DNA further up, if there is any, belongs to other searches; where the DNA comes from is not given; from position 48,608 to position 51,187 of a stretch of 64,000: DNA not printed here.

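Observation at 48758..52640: XDH-family three-subunit enzyme with a six-Cys insertion in the FAD subunit, as in 4-hydroxybenzoyl-CoA reductase, flanked by TRAP transporters and aryl-CoA ligases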

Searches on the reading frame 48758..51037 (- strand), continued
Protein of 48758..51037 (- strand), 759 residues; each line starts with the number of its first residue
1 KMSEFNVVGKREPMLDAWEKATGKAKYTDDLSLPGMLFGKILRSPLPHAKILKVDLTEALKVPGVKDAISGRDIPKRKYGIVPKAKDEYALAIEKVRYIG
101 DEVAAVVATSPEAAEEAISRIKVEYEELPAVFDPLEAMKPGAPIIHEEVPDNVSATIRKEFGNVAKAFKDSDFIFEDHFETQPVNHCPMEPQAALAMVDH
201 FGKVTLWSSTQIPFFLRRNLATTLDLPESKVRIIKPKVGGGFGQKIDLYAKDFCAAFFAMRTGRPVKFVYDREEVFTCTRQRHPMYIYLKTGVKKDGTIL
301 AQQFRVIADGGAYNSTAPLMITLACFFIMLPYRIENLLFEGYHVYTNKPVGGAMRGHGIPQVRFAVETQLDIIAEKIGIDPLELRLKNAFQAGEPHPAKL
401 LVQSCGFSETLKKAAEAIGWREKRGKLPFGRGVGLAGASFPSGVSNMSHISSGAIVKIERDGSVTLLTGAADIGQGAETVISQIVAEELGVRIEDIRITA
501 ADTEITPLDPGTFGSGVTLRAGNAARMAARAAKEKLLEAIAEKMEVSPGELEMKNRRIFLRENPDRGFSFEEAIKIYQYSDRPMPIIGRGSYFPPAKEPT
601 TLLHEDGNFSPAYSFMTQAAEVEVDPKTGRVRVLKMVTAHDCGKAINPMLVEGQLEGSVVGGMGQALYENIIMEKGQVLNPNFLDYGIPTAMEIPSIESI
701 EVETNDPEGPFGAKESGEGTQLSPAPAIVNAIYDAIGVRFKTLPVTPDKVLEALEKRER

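Call 70: search_solved_structures(query=window:48758-51034:-, max_evalue=1e-90, show_alignments=5)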
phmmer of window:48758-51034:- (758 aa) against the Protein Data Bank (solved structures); distinct sequences matched with E-value up to 1e-90: 8.
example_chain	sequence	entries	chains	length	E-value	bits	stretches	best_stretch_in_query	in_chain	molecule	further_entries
1rm6_A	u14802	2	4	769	4.4e-165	554.2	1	4-757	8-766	4-hydroxybenzoyl-CoA reductase alpha subunit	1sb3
8uem_A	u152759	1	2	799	9.1e-113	381.2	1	21-756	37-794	Carbon monoxide dehydrogenase (Large chain), CoxL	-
7dqx_A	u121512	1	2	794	1.3e-101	344.4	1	20-751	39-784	6-hydroxypseudooxynicotine dehydrogenase complex subunit gamma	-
1t3q_B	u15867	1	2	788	2.5e-96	326.9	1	20-756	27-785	quinoline 2-oxidoreductase large subunit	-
1n5w_B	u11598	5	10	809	1.8e-95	324.1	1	19-735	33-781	Carbon monoxide dehydrogenase large chain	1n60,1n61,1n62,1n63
1zxi_B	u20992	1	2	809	2.4e-95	323.6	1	19-735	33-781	Carbon monoxide dehydrogenase large chain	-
1ffu_B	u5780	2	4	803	9.7e-92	311.7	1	21-754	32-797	CUTL, MOLYBDOPROTEIN OF CARBON MONOXIDE DEHYDROGENASE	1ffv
3hrd_A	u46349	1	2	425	8e-91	308.7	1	3-416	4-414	Nicotinate dehydrogenase large molybdopterin subunit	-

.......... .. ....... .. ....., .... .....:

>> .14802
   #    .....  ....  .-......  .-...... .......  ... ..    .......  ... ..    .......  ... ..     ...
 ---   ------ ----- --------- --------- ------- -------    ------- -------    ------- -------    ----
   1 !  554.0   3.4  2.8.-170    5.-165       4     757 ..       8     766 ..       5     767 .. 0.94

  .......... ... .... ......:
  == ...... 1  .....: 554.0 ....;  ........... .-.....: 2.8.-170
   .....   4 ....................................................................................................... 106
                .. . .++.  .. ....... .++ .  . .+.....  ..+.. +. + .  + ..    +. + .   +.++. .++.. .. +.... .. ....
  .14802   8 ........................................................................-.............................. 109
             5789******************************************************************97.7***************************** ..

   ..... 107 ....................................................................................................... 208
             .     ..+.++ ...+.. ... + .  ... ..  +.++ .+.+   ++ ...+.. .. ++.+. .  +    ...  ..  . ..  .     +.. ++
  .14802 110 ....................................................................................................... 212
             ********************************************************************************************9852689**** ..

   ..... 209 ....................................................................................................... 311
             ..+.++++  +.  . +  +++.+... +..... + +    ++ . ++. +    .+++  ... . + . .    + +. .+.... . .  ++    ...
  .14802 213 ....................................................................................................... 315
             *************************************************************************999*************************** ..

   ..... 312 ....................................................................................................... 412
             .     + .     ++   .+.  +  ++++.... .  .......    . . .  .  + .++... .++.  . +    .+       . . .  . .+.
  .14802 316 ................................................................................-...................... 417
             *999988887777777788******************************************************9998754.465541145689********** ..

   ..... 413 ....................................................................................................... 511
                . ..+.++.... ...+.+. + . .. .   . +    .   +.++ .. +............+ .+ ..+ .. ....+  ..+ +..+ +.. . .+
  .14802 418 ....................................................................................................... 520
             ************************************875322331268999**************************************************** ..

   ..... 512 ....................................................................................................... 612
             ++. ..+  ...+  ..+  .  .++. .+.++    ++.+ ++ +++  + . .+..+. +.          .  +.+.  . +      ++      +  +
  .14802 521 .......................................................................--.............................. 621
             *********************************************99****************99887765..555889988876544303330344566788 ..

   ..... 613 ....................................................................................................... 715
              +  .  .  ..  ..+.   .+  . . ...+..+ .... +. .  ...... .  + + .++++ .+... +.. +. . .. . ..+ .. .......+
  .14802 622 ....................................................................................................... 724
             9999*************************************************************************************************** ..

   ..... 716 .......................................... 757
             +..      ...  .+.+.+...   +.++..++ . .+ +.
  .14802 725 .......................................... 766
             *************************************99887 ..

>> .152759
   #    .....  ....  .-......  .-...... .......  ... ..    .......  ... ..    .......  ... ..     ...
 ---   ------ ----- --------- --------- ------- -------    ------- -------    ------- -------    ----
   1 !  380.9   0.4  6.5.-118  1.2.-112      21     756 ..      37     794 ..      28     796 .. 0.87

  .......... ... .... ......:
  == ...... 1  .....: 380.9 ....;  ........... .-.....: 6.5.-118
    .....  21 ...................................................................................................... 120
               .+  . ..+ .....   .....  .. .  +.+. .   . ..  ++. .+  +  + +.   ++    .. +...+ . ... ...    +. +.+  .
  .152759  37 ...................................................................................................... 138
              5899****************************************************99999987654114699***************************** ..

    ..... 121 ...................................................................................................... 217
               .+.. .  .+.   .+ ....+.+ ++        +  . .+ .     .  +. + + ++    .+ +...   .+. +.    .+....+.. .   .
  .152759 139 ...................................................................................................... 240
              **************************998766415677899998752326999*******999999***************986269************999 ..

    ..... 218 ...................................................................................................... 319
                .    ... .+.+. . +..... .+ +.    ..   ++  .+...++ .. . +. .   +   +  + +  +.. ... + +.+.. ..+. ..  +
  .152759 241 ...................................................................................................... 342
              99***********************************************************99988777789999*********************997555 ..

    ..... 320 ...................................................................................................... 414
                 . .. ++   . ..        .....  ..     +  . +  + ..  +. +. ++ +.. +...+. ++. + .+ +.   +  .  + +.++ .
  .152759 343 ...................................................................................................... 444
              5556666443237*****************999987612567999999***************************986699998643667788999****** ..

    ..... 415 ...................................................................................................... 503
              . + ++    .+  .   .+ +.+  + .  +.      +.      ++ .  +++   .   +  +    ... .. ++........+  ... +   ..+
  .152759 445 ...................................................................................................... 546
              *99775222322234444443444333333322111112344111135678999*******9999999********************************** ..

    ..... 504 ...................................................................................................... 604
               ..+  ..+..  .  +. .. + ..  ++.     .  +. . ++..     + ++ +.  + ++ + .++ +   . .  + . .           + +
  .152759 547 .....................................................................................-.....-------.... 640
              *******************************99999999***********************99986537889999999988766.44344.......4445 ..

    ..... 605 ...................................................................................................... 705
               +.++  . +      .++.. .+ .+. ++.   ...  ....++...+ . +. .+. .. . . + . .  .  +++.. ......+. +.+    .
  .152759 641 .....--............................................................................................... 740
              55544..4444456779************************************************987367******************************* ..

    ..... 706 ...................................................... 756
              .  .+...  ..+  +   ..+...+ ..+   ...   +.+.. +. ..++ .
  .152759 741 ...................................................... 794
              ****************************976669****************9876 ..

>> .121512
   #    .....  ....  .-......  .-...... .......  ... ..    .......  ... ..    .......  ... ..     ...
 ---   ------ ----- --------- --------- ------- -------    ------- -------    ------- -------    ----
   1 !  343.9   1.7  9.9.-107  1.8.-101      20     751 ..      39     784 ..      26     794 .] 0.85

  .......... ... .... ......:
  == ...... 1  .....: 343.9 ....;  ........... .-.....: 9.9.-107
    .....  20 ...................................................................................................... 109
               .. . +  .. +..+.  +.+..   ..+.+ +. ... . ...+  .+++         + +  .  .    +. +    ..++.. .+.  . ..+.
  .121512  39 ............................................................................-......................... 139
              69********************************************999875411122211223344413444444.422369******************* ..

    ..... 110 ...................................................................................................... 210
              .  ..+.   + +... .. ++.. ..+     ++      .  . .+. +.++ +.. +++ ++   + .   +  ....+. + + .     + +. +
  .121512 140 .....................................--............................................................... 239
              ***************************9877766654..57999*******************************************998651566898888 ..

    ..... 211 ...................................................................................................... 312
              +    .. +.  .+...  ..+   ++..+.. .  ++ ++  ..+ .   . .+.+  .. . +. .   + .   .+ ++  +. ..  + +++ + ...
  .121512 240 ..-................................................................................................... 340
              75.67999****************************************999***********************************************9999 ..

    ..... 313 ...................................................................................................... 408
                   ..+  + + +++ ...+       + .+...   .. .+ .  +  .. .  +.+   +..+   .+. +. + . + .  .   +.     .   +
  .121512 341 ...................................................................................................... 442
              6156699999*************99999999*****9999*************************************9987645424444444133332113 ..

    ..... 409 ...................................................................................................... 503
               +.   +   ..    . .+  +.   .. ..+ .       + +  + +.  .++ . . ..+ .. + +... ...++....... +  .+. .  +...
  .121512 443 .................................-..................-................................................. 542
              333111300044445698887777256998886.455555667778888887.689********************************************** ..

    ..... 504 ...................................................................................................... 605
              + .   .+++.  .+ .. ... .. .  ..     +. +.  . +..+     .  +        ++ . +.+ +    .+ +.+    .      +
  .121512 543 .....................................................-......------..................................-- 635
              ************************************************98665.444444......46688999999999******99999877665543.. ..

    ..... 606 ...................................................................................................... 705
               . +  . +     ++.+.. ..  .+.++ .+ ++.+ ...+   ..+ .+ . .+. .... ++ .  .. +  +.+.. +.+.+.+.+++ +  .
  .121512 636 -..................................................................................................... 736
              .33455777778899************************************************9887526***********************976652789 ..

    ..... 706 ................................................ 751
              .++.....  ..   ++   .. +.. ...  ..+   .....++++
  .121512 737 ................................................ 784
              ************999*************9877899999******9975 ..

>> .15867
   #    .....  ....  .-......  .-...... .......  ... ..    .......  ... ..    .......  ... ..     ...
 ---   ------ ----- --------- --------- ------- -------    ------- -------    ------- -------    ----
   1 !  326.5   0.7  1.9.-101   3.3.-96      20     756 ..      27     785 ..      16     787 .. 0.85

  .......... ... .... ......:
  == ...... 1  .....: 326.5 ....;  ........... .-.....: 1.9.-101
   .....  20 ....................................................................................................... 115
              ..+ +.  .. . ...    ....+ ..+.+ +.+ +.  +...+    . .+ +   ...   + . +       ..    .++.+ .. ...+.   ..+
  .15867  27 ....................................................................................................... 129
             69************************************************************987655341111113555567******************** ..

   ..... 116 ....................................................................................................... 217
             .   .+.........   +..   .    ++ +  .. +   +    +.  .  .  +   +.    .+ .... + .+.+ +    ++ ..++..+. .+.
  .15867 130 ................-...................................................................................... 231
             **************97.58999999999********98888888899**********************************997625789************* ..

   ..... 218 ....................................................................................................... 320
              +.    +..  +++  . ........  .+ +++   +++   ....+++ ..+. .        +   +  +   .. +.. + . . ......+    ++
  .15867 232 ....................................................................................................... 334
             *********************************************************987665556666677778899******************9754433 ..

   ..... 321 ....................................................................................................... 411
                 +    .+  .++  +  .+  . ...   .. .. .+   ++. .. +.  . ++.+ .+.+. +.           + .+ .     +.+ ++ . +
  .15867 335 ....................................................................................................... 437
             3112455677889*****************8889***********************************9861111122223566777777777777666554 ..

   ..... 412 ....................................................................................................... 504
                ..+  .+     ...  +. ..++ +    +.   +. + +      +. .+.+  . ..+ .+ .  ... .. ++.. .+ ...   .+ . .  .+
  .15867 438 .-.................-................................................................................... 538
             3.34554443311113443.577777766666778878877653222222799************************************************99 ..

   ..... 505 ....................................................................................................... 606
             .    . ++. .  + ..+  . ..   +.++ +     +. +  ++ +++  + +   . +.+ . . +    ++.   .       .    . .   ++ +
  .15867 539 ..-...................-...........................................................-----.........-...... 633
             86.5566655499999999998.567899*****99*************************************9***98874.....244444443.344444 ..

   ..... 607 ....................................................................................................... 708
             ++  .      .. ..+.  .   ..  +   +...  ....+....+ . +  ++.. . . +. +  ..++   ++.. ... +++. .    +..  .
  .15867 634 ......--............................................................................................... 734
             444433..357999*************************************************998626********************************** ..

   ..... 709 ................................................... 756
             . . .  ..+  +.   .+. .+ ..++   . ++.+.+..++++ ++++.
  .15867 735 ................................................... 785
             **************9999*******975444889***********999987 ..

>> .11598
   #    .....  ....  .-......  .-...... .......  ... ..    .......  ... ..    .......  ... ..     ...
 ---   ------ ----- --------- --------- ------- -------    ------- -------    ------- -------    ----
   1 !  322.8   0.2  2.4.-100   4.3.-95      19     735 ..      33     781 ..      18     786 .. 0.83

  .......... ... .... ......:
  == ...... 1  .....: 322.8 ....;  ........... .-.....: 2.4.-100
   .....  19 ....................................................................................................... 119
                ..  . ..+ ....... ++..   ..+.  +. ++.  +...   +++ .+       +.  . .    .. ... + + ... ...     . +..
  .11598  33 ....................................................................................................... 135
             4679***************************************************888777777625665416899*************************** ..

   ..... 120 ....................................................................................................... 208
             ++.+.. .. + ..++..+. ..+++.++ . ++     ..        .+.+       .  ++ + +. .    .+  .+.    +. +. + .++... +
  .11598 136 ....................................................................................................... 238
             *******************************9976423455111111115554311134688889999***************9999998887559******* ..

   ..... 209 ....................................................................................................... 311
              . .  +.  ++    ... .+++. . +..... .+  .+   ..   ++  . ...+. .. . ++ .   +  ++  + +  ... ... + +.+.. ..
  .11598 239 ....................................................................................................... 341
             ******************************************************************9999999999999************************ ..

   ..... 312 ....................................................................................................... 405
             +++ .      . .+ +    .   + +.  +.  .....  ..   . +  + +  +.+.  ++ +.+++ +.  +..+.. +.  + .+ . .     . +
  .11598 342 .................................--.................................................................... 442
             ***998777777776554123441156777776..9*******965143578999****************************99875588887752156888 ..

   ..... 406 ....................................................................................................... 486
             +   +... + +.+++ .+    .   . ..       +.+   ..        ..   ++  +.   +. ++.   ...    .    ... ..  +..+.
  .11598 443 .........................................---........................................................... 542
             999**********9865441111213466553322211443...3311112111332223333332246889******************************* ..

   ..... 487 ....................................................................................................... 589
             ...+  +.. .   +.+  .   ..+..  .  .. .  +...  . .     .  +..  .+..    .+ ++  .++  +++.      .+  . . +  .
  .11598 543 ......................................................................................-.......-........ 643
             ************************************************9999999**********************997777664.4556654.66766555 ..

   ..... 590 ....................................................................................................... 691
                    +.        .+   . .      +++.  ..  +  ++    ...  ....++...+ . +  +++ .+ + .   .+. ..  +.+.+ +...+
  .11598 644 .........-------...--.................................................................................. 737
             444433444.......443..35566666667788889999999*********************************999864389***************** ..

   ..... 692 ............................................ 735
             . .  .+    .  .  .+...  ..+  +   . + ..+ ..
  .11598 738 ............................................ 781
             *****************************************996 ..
